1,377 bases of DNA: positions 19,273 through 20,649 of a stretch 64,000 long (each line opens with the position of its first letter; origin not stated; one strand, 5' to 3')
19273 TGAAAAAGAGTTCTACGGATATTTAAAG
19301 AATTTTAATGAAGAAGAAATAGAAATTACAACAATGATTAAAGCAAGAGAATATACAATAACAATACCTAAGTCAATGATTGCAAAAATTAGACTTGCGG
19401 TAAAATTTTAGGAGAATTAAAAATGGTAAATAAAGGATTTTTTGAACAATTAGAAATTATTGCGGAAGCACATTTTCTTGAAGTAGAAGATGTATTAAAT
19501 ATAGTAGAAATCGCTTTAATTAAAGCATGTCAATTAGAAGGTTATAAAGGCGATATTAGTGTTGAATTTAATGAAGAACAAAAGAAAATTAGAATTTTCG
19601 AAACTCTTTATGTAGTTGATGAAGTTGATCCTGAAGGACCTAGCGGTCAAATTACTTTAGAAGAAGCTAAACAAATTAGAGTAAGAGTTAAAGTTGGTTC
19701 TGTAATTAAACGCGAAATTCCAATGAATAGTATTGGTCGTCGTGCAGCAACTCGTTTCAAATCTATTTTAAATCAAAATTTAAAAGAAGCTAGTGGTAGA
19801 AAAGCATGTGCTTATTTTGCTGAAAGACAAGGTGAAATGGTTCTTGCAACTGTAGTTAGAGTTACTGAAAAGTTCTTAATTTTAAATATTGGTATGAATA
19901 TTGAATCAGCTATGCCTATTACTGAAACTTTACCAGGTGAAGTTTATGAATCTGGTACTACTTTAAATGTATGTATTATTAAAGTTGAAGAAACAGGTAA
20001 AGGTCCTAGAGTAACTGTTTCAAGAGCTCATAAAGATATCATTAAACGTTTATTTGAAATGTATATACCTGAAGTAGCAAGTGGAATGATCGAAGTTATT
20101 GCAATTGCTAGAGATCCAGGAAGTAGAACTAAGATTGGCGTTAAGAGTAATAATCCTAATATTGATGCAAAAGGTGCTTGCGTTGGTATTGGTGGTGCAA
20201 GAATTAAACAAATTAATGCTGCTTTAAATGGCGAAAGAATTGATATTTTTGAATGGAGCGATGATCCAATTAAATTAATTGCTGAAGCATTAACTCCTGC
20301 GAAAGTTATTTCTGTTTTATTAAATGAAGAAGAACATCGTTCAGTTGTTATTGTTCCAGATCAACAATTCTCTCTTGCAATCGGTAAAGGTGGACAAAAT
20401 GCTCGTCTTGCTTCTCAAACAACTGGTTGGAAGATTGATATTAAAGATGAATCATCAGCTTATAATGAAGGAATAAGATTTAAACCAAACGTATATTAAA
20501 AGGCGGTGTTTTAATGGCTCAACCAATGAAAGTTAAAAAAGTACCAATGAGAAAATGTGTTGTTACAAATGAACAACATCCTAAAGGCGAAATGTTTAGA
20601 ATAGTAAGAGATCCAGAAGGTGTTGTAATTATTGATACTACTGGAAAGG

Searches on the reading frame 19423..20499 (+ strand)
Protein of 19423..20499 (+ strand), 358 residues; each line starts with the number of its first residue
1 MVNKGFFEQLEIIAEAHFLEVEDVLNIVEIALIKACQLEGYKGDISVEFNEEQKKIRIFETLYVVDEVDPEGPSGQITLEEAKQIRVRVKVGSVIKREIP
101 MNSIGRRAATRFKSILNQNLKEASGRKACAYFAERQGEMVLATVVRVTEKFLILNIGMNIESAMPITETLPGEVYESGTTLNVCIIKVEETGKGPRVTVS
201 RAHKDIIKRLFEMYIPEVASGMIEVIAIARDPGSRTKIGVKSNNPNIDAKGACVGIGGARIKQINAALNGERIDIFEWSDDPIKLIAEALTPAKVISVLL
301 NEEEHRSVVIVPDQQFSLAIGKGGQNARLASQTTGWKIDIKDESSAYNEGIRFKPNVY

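Call 85: search_protein_families(library=pfam, max_evalue=0.00001, proteins=[window:19423-20499:+])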
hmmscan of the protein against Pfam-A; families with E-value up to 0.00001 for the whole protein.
window:19423-20499:+ (358 aa): 3 families
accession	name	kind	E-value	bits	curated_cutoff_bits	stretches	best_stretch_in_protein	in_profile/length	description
PF13184.12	KH_5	-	4.6e-26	91.2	27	1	232-298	1-67/69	NusA-like KH domain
PF08529.16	NusA_N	-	3.6e-20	72.8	23.8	1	6-123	2-116/119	NusA N-terminal domain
PF00013.35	KH_1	-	5.4e-06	26.5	21.5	0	308-344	3-40/66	KH domain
